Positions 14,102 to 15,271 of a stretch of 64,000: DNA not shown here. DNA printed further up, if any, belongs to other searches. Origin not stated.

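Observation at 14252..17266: Polyamine operon speH - speE(1) - speB-like ureohydrolase - speE(2): two intact aminopropyltransferases flanking an agmatinase homolog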

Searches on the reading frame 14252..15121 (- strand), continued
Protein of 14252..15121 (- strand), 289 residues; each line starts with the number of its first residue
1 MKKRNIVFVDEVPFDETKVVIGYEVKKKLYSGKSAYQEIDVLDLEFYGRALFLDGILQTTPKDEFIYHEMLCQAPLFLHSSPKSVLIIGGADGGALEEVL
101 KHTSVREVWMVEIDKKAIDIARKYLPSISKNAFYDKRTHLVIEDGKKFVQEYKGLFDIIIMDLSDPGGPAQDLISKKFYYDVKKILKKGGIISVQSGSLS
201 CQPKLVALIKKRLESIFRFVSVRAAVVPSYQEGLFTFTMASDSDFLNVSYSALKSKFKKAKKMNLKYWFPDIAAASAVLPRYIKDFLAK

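Call 39: find_encoding_contigs(protein=P0266, flank=6000, max_places=1)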
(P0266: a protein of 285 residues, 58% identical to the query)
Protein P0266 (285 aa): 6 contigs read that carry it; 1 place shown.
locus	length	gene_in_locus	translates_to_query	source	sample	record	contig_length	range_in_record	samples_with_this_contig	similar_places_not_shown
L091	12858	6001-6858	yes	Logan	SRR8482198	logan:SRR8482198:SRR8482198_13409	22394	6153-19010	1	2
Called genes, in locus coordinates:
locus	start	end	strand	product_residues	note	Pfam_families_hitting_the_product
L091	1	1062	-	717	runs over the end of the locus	PF17191:RecG_wedge, PF01336:tRNA_anti-codon (faint), PF00270:DEAD, PF04851:ResIII, PF00271:Helicase_C, PF22590:Cas3-like_C_2 (weak), PF19833:RecG_dom3_C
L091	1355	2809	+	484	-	PF01743:PolyA_pol, PF12627:PolyA_pol_RNAbd, PF01966:HD, PF13735:tRNA_NucTran2_2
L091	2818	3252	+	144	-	PF00692:dUTPase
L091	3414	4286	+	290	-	PF01544:CorA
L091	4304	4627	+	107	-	PF01588:tRNA_bind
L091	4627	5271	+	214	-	PF01509:TruB_N, PF16198:TruB_C_2 (weak)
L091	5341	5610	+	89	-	-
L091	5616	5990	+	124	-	PF02675:AdoMet_dc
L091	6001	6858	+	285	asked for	PF17284:Spermine_synt_N, PF01564:Spermine_synth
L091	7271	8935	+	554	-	PF00999:Na_H_Exchanger, PF02254:TrkA_N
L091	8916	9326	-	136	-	PF09997:DUF2238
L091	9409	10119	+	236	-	PF05552:MS_channel_1st_1 (weak)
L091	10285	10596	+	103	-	PF00829:Ribosomal_L21p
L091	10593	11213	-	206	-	PF21176:RecR_HhH, PF13662:Toprim_4 (weak), PF21175:RecR_C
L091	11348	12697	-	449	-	PF00772:DnaB, PF03796:DnaB_C, PF13481:AAA_25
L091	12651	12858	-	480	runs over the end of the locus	PF01406:tRNA-synt_1e, PF01921:tRNA-synt_1f (faint), PF09334:tRNA-synt_1g, PF00133:tRNA-synt_1, PF09334:tRNA-synt_1g (weak)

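Call 104: search_protein_families(library=ncbifam, proteins=[L090:5617-5991:+, L089:6916-7785:+], max_evalue=0.001)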
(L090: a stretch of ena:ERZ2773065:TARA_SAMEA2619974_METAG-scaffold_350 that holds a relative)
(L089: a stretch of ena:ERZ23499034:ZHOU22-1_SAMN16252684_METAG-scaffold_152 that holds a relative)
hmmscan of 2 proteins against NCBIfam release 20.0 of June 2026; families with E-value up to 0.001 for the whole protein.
L090:5617-5991:+ (124 aa): 1 family
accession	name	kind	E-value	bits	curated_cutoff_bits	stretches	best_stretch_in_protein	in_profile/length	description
TIGR03330.1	SAM_DCase_Bsu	equivalog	3.3e-07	30.6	75.65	1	10-124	2-111/112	adenosylmethionine decarboxylase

L089:6916-7785:+ (289 aa): 7 families
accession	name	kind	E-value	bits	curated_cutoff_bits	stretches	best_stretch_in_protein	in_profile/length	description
NF002010.0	PRK00811.1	equivalog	9e-81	271.2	260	1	24-287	17-282/287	polyamine aminopropyltransferase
TIGR00417.1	speE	equivalog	2.2e-70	237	249.55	1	25-284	12-271/271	spermidine synthase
NF002956.0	PRK03612.1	equivalog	5.4e-43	147.2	472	1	30-201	241-418/522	polyamine aminopropyltransferase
NF002435.0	PRK01581.1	equivalog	1.3e-30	106.8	537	1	32-200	99-268/374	polyamine aminopropyltransferase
NF037959.1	MFS_SpdSyn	subfamily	6.2e-10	38.4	40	1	84-259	274-446/480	fused MFS/spermidine synthase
NF001811.0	PRK00536.1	equivalog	8e-10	38.8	352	1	27-288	15-255/262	spermidine synthase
NF003380.0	PRK04457.1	equivalog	1.1e-09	37.7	304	1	80-199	64-179/265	polyamine aminopropyltransferase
